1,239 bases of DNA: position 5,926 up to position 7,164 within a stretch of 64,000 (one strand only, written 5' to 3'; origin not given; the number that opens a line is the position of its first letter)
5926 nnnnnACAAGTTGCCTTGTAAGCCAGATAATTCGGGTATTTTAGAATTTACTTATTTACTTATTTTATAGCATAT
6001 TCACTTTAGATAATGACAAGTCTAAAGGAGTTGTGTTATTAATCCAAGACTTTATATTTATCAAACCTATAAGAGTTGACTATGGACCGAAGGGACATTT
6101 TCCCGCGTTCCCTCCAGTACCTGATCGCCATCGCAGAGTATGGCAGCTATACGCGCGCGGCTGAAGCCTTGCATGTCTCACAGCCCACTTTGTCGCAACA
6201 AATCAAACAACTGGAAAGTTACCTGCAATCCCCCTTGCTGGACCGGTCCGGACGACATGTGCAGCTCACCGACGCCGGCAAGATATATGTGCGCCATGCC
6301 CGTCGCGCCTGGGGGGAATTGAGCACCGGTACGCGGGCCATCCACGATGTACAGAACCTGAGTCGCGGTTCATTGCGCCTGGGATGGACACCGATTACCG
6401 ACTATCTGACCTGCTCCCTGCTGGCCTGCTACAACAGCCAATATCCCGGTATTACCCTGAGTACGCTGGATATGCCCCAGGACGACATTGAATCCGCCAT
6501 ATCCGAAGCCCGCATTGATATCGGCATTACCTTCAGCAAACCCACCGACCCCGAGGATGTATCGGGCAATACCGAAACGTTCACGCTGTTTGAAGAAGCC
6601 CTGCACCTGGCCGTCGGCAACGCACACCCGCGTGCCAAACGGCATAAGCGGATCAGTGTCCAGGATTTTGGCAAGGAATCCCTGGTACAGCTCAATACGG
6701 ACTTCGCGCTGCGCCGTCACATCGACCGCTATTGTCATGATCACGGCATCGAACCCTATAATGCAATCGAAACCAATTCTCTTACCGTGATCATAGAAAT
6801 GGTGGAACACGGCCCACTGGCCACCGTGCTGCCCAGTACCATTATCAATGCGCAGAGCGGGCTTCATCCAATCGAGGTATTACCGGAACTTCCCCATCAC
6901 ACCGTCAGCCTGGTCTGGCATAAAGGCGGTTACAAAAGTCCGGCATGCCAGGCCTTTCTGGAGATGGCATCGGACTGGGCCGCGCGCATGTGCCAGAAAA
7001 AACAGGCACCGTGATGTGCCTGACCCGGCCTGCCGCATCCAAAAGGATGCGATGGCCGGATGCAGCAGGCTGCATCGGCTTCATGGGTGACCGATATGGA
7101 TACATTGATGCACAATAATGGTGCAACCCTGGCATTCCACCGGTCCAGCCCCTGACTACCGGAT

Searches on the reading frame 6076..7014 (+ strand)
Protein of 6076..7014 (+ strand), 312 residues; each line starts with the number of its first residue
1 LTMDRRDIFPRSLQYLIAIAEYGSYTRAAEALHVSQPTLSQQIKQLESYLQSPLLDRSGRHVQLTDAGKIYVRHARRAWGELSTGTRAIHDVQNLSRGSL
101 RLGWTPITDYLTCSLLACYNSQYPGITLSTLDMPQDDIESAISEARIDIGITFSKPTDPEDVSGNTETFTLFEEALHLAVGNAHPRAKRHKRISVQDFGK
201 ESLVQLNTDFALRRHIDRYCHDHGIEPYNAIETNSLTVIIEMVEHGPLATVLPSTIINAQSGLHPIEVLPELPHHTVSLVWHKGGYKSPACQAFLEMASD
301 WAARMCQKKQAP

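Call 3: search_protein_families(library=pfam, proteins=[window:6076-7014:+], max_evalue=0.01)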
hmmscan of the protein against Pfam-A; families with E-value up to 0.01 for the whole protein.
window:6076-7014:+ (312 aa): 3 families
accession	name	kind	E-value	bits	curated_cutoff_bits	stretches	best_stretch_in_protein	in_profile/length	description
PF03466.25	LysR_substrate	-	5.4e-37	127.7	28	1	95-301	3-207/209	LysR substrate binding domain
PF00126.33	HTH_1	-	4e-24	84.8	26.6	1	11-69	2-60/60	Bacterial regulatory helix-turn-helix protein, lysR family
PF13556.12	HTH_30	-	6.1e-05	23.2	27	1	20-60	10-50/59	PucR C-terminal helix-turn-helix domain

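Call 48: search_protein_families(library=ncbifam, proteins=[window:6076-7014:+], max_evalue=0.001)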
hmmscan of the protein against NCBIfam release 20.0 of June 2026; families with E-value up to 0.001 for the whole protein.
window:6076-7014:+ (312 aa): 55 families (the best 25 are shown)
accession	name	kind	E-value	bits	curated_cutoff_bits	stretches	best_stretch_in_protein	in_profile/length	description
NF008416.0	PRK11242.1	equivalog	3e-105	351.8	277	1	11-308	4-297/300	transcriptional regulator CynR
NF047520.1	trans_act_CidR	equivalog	5.7e-51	173.4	415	1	11-299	4-289/292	cidABC operon transcriptional activator CidR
NF053705.1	TransRegGltCGpos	equivalog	1.1e-37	129.9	350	1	11-304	4-295/300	glutamate biosynthesis transcriptional regulator GltC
NF008361.0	PRK11151.1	equivalog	7.6e-34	117.3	329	1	11-307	4-295/305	DNA-binding transcriptional regulator OxyR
NF045775.1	acetoin_reg_AlsR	exception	2.9e-33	115.6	430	1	11-297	4-287/290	acetoin biosynthesis transcriptional regulator AlsR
TIGR03339.1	phn_lysR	subfamily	1.4e-32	113.1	341.1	1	15-298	4-279/279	aminoethylphosphonate catabolism associated LysR family transcriptional regulator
NF007385.0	PRK09906.1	equivalog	2.9e-32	112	356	1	11-301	4-290/296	DNA-binding transcriptional regulator HcaR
NF040786.1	LysR_Sec_metab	equivalog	4e-28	98.3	250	1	12-301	5-297/298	selenium metabolism-associated LysR family transcriptional regulator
NF008410.0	PRK11233.1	equivalog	2.3e-26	92.7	309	1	11-256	4-242/305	nitrogen assimilation transcriptional regulator NAC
TIGR02424.1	TF_pcaQ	equivalog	2.3e-26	92.4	303.8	1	11-241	6-234/300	pca operon transcription factor PcaQ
NF007439.0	PRK09986.1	equivalog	8.8e-26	91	290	1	11-256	10-253/296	LysR family transcriptional regulator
NF008722.0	PRK11716.1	equivalog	3.6e-24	85.3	246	1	11-298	4-290/293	HTH-type transcriptional activator IlvY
NF008239.0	PRK11013.1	equivalog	3.9e-23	81.9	288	1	11-305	7-297/309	LysR family transcriptional regulator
NF052633.1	LysR_TF_PsrA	exception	3e-22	78.9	540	1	16-287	13-281/297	L-proline-binding transcription factor PsrA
NF007667.0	PRK10341.1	equivalog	5e-22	78.3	308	1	17-310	16-306/312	transcriptional regulator TdcA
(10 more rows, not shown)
